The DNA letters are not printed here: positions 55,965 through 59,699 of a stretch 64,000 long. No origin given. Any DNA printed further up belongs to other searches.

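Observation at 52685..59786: Complete class II lanthipeptide gene cluster with Gram-negative (CvaAB-like) export in an alphaproteobacterial genome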

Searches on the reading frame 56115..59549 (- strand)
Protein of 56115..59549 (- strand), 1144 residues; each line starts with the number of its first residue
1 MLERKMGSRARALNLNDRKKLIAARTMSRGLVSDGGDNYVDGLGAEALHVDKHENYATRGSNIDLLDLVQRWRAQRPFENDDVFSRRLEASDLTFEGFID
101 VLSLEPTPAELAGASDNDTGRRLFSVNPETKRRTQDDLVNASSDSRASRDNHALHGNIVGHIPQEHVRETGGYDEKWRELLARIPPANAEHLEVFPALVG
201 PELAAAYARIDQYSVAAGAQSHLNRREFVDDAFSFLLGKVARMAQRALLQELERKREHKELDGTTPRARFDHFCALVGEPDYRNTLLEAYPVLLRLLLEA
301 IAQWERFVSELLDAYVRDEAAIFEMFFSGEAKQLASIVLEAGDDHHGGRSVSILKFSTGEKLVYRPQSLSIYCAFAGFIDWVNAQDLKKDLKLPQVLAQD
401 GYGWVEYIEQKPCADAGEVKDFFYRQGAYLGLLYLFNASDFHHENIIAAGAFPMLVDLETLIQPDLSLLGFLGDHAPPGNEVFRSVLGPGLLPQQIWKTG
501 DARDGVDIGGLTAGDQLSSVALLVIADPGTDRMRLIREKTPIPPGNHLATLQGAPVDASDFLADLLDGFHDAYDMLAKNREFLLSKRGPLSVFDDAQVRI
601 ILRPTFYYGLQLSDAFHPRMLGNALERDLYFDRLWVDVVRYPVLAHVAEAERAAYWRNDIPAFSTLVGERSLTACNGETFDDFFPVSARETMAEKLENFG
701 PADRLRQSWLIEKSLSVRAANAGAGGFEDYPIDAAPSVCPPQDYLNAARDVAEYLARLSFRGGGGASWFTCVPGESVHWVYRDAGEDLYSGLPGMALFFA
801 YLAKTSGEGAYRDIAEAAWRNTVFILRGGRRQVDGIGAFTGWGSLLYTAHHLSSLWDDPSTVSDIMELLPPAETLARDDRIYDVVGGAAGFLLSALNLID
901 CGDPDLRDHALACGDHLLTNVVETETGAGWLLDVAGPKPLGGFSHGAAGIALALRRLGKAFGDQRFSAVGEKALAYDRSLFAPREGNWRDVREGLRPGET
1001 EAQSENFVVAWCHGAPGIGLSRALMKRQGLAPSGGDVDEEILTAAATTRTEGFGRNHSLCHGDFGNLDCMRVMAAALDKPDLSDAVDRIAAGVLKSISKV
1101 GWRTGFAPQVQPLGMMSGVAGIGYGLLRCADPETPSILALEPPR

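Call 8: search_protein_families(library=pfam, proteins=[window:56115-59549:-], max_evalue=0.01)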
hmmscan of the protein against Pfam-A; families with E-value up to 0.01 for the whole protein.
window:56115-59549:- (1144 aa): 2 families
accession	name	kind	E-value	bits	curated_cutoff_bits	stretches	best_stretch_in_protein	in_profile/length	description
PF13575.12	DUF4135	-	1e-110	370.9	29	1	290-665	1-377/378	Domain of unknown function (DUF4135)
PF05147.19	LANC_like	-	5.6e-61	206.5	23.2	1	785-1136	4-344/350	Lanthionine synthetase C-like protein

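Call 9: search_protein_families(library=ncbifam, proteins=[window:56115-59549:-], max_evalue=0.01)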
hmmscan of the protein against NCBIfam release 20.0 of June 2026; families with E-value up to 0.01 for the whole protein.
window:56115-59549:- (1144 aa): 3 families
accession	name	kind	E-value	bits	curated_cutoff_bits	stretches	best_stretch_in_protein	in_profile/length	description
TIGR03897.1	lanti_2_LanM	subfamily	8.4e-251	834.6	304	1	201-1132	5-932/932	type 2 lanthipeptide synthetase LanM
NF038150.1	lanthi_synth_IV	equivalog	1.4e-19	70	650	1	869-1132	586-846/851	class IV lanthionine synthetase LanL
NF038151.1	lanthi_synth_III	equivalog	1e-13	50.6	575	1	878-995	599-713/833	class III lanthionine synthetase LanKC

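Call 13: find_homologous_proteins(query=window:56115-59549:-, max_evalue=1e-20)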
Query window:56115-59549:- (1144 aa): 75 proteins with E <= 1e-20 among 8000 candidates.
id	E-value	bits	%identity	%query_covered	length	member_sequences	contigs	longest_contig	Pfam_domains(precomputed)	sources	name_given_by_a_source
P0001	0.0e+0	2602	99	100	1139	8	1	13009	PF13575.13,PF05147.20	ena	-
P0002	0.0e+0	1398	56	100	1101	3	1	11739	PF13575.13,PF05147.20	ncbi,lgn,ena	-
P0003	1.0e-280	952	44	94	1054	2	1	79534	PF13575.13,PF05147.20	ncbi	-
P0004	4.0e-254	864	43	93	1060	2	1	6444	PF13575.13,PF05147.20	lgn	-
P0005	8.1e-189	648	37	94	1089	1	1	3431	PF13575.13,PF05147.20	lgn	-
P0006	1.1e-185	638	34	96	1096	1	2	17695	PF13575.13,PF05147.20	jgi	jgi:type 2 lantibiotic biosynthesis protein LanM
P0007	3.7e-182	626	39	78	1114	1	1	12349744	PF13575.13,PF05147.20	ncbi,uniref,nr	ncbi:lantibiotic modification protein [Cystobacter fuscus]|uniref:Lantibiotic modification protein n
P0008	4.5e-177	609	36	85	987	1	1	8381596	PF13575.13,PF05147.20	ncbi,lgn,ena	-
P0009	1.6e-175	604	39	79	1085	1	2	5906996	PF13575.13,PF05147.20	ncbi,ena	-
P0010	1.4e-173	598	34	94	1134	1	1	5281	PF13575.13,PF05147.20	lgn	-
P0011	3.1e-173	596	37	80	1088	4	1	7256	PF13575.13,PF05147.20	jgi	-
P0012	7.7e-173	595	39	79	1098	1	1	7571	PF13575.13,PF05147.20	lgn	-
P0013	1.6e-172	594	36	88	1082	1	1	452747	PF13575.13,PF05147.20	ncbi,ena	-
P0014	2.4e-172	593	36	80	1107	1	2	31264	PF13575.13,PF05147.20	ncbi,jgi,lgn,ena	-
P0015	4.1e-170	586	37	78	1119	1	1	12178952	PF13575.13,PF05147.20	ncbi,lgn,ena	-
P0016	3.6e-169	583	36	83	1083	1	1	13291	PF13575.13,PF05147.20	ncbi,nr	ncbi:MAG: type 2 lantipeptide synthetase LanM family protein [Proteobacteria bacterium]|nr:type 2 la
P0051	1.1e-91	326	32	82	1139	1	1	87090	PF13575.13,PF05147.20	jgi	jgi:type 2 lantibiotic biosynthesis protein LanM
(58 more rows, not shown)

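Call 15: find_related_loci(query=window:56115-59549:-, collection=genome_contigs, flank=10000)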
Query window:56115-59549:- (1144 aa) in genome_contigs; peptide patterns used: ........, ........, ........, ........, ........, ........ (x = any residue, [..] = any of these).
50 stretches matched a pattern; 4 encode a relative of the query (tblastn E <= 1e-3); 4 distinct loci.
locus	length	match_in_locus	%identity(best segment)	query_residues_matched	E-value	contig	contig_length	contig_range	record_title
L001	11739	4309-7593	56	4-1144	0e+0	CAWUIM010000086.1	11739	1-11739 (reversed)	MAG: uncultured Parvularculaceae bacterium isolate SRR17458643_binner23_9_1705322964 genome assembly, contig: ERZ2185402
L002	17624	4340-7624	57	4-1144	0e+0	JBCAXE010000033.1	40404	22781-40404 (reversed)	MAG: Pseudomonadota bacterium isolate J06555_11 NODE_33_length_40404_cov_6.741761, whole genome shotgun sequence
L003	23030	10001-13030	29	178-1141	4e-105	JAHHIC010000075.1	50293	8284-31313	MAG: Scytonematopsis contorta HA4267-MV1 scaffold_4_c2, whole genome shotgun sequence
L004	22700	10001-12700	29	232-1139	3e-82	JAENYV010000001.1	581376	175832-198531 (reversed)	MAG: Dethiobacter alkaliphilus isolate BL5_bin.7 BL5_bin7_NODE_6_length_581376_cov_24.251844, whole genome shotgun seque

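Call 16: find_encoding_contigs(protein=P0002, flank=10000, max_places=3)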
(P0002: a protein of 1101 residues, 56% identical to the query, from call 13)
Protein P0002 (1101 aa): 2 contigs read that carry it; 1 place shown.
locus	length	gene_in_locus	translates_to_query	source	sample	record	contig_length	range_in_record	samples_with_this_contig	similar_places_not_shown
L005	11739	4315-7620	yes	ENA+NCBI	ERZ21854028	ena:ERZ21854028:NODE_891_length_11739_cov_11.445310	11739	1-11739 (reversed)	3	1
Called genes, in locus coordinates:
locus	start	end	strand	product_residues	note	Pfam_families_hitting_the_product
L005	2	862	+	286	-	?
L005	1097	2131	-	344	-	PF08100:Dimerisation (faint), PF00891:Methyltransf_2, PF13489:Methyltransf_23 (weak), PF08242:Methyltransf_12, PF13649:Methyltransf_25 (weak)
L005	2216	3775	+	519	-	PF00732:GMC_oxred_N, PF05199:GMC_oxred_C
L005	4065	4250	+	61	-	-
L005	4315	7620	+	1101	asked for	PF13575:DUF4135, PF05147:LANC_like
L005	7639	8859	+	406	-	PF26002:Beta-barrel_AprE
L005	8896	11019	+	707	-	PF03412:Peptidase_C39, PF00664:ABC_membrane, PF02463:SMC_N (faint), PF00005:ABC_tran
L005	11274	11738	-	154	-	?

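Call 17: find_encoding_contigs(protein=P0003, flank=10000, max_places=3)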
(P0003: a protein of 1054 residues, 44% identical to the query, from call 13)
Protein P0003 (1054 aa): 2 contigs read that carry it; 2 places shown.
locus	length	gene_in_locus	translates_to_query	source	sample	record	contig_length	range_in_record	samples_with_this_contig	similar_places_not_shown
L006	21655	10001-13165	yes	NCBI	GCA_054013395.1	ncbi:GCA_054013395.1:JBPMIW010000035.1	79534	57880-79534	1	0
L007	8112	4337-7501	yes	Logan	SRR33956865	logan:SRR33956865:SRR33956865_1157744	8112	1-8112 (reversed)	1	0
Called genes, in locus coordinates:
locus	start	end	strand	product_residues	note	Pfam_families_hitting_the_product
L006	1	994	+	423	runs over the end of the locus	PF00202:Aminotran_3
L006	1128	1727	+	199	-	PF00258:Flavodoxin_1, PF02525:Flavodoxin_2 (weak), PF03358:FMN_red, PF12724:Flavodoxin_5 (faint)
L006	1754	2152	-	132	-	-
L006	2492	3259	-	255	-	PF21033:RMD1-3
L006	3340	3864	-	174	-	PF05198:IF3_N, PF00707:IF3_C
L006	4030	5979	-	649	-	PF02824:TGS, PF07973:tRNA_SAD, PF00587:tRNA-synt_2b, PF03129:HGTP_anticodon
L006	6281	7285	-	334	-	PF08100:Dimerisation (weak), PF00891:Methyltransf_2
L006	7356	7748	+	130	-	PF13618:Gluconate_2-dh3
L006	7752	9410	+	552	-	PF00732:GMC_oxred_N, PF05199:GMC_oxred_C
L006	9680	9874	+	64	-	-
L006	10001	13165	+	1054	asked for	PF13575:DUF4135, PF05147:LANC_like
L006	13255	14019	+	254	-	PF12146:Hydrolase_4, PF12697:Abhydrolase_6, PF00326:Peptidase_S9 (faint), PF00561:Abhydrolase_1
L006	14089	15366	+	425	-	PF01979:Amidohydro_1, PF07969:Amidohydro_3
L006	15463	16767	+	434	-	PF00206:Lyase_1, PF10397:ADSL_C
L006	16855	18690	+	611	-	PF00512:HisKA, PF02518:HATPase_c, PF00072:Response_reg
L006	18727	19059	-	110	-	PF07345:ATPaseInh_sub_z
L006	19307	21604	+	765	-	PF07715:Plug, PF00593:TonB_dep_Rec_b-barrel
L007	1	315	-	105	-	?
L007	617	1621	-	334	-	PF08100:Dimerisation (weak), PF00891:Methyltransf_2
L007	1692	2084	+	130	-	PF13618:Gluconate_2-dh3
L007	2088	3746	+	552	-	PF00732:GMC_oxred_N, PF05199:GMC_oxred_C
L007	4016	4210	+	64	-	-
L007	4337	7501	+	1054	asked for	PF13575:DUF4135, PF05147:LANC_like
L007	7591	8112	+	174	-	?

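Call 19: find_encoding_contigs(protein=P0004, flank=10000, max_places=3)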
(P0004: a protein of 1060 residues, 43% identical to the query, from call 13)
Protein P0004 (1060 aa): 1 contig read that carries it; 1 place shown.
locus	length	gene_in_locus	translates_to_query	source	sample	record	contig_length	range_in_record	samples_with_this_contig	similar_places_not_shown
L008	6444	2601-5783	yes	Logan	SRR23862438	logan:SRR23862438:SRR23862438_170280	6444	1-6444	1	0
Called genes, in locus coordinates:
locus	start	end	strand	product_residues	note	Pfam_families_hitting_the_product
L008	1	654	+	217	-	?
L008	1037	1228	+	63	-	-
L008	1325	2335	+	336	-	-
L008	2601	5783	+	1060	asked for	PF13575:DUF4135, PF05147:LANC_like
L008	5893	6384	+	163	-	PF01047:MarR, PF12802:MarR_2, PF13463:HTH_27 (weak)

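Call 20: find_encoding_contigs(protein=P0001, flank=10000, max_places=3)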
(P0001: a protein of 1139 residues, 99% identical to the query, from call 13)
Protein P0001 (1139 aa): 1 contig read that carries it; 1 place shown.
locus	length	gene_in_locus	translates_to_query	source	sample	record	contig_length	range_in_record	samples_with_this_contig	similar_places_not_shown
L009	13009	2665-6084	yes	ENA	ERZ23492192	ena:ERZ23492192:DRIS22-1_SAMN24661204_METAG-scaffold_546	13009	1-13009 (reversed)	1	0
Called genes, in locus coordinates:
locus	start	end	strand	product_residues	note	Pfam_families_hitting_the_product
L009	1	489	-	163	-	?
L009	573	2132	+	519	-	PF00732:GMC_oxred_N, PF05199:GMC_oxred_C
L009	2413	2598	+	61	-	-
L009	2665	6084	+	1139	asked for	PF13575:DUF4135, PF05147:LANC_like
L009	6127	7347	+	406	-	PF25919:BSH_CusB (faint), PF00364:Biotin_lipoyl (faint), PF25973:BSH_CzcB (faint), PF26002:Beta-barrel_AprE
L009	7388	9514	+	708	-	PF03412:Peptidase_C39, PF00664:ABC_membrane, PF00005:ABC_tran, PF02463:SMC_N (faint)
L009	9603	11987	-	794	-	PF07715:Plug, PF00593:TonB_dep_Rec_b-barrel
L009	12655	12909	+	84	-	PF26604:CBU_0592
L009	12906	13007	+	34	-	?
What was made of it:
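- Checked: Gene starts supported by homologue gene calls are LanM 59534 (1139 aa), HlyD 56072 (406 aa) and ABC 54811 (708 aa) (calls 13, 20).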

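Call 31: search_protein_families(library=pfam, proteins=[L002:217-1026:+, L002:11308-12261:-, L002:12245-13795:-, L002:13832-14401:-, L002:14837-15649:-, L002:15833-17494:-, L008:1325-2335:+], max_evalue=0.001)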
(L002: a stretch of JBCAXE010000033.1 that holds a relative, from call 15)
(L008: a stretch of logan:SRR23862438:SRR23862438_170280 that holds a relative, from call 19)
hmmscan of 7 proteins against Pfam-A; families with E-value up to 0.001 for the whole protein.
L002:217-1026:+ (269 aa): 0 families

L002:11308-12261:- (317 aa): 10 families
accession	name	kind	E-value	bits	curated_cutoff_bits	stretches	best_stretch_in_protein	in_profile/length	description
PF01593.30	Amino_oxidase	-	3.5e-29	102.8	19.8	2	102-313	203-440/443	Flavin containing amine oxidoreductase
PF13450.12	NAD_binding_8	-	1.2e-17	64.3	21.9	1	11-76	1-67/68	NAD(P)-binding Rossmann-like domain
PF01266.30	DAO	-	3e-10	40.6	27.9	1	8-49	1-41/353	FAD dependent oxidoreductase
PF12831.13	FAD_oxidored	-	1.1e-07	31.9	27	1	9-162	2-153/416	FAD dependent oxidoreductase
PF07992.20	Pyr_redox_2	-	1.2e-07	31.9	26.1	1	8-41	2-177/291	Pyridine nucleotide-disulphide oxidoreductase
PF00070.33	Pyr_redox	-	2.9e-07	31.3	22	1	8-42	1-35/82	Pyridine nucleotide-disulphide oxidoreductase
PF13454.12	NAD_binding_9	-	6.1e-06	26.7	21.8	1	10-149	1-151/155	FAD-NAD(P)-binding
PF03486.20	HI0933_like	-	2.3e-05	24.4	50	1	8-42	2-36/244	HI0933-like protein Rossmann domain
PF13738.12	Pyr_redox_3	-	0.00011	22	30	1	11-135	2-118/305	Pyridine nucleotide-disulphide oxidoreductase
PF00890.30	FAD_binding_2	-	0.00046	19.9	20.4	1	9-46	2-39/414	FAD binding domain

L002:12245-13795:- (516 aa): 1 family
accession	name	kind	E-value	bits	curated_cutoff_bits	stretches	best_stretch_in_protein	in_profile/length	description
PF04244.19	DPRP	-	1.4e-90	303.5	22.1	1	5-227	1-224/224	Deoxyribodipyrimidine photo-lyase-related protein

L002:13832-14401:- (189 aa): 1 family
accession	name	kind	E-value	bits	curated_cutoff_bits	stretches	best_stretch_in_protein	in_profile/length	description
PF00226.36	DnaJ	-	4.7e-08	33.4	27.8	1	115-162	5-56/63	DnaJ domain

L002:14837-15649:- (270 aa): 2 families
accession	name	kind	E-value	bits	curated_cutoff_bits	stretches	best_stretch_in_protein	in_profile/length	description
PF20789.3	4HBT_3C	-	1.4e-21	77.6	24.1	1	142-267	15-139/140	Acyl-CoA thioesterase C-terminal domain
PF13622.12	4HBT_3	-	5.7e-15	55.8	24.3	1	32-113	2-82/83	Acyl-CoA thioesterase N-terminal domain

L002:15833-17494:- (553 aa): 1 family
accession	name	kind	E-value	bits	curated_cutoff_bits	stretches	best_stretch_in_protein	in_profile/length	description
PF05193.26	Peptidase_M16_C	-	2.8e-27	96.2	23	1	288-461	2-178/181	Peptidase M16 inactive domain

L008:1325-2335:+ (336 aa): 2 families
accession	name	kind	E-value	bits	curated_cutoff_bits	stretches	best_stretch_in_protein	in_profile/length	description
PF02955.21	GSH-S_ATP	-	0.00044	20.2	23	1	140-170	11-41/175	Prokaryotic glutathione synthetase, ATP-grasp domain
PF14398.11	ATPgrasp_YheCD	-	0.00096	18.9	26.8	0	263-302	191-228/255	YheC/D like ATP-grasp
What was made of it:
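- It stays adjacent while outer flanks change (calls 16, 17, 31).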

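Call 34: search_protein_families(library=ncbifam, proteins=[L006:7356-7748:+], max_evalue=0.001)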
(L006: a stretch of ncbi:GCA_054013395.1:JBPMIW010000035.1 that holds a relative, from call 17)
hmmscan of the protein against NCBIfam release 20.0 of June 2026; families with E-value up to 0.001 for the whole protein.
L006:7356-7748:+ (130 aa): 0 families

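Call 38: find_encoding_contigs(protein=P0016, flank=10000, max_places=2)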
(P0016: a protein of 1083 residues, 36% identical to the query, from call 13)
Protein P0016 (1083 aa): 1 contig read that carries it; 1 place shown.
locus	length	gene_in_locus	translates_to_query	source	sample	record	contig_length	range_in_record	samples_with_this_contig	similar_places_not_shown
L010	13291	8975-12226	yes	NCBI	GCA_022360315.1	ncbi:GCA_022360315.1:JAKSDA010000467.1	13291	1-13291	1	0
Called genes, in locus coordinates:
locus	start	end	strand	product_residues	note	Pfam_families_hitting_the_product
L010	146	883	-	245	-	-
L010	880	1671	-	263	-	PF12679:ABC2_membrane_2, PF12730:ABC2_membrane_4 (weak), PF13346:ABC2_membrane_5 (weak)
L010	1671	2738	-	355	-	PF00005:ABC_tran, PF13304:AAA_21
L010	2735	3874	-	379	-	PF00155:Aminotran_1_2 (weak), PF01041:DegT_DnrJ_EryC1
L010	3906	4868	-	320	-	PF01370:Epimerase, PF02719:Polysacc_synt_2, PF04321:RmlD_sub_bind, PF01073:3Beta_HSD, PF13460:NAD_binding_10, PF16363:GDP_Man_Dehyd, PF07993:NAD_binding_4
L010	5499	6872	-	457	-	PF02494:HYR (faint)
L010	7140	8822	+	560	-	PF00890:FAD_binding_2 (weak), PF01266:DAO (weak), PF13450:NAD_binding_8 (weak), PF00732:GMC_oxred_N, PF05199:GMC_oxred_C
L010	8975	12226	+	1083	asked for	PF13575:DUF4135, PF05147:LANC_like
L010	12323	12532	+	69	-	-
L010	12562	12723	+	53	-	-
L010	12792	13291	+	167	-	?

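Call 39: find_encoding_contigs(protein=P0015, flank=10000, max_places=2)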
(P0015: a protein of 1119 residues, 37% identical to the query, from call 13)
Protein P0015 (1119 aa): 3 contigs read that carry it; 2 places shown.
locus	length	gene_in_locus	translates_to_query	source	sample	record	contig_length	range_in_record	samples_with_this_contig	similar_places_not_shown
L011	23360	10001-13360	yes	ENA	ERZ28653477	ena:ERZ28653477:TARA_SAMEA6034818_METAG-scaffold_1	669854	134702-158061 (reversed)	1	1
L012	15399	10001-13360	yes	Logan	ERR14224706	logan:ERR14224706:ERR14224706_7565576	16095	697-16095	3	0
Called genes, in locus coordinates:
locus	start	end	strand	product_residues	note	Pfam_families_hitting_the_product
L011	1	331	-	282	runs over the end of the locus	-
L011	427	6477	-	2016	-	PF05359:DUF748 (weak), PF04357:TamB (weak), PF07244:POTRA (faint), PF01103:Omp85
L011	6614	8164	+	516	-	PF00106:adh_short (weak), PF13561:adh_short_C2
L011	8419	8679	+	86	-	-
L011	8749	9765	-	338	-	PF08100:Dimerisation, PF00891:Methyltransf_2, PF08242:Methyltransf_12 (weak)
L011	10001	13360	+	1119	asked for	PF13575:DUF4135, PF05147:LANC_like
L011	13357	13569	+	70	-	-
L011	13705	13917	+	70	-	-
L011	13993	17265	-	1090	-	PF13185:GAF_2 (faint), PF03412:Peptidase_C39, PF00664:ABC_membrane, PF00005:ABC_tran, PF02463:SMC_N (faint)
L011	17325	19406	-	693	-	PF13517:FG-GAP_3, PF07593:UnbV_ASPIC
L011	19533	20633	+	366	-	-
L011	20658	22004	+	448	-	-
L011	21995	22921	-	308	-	PF00582:Usp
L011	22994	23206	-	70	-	PF13490:zf-HC2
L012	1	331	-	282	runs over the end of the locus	-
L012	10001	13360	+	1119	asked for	PF13575:DUF4135, PF05147:LANC_like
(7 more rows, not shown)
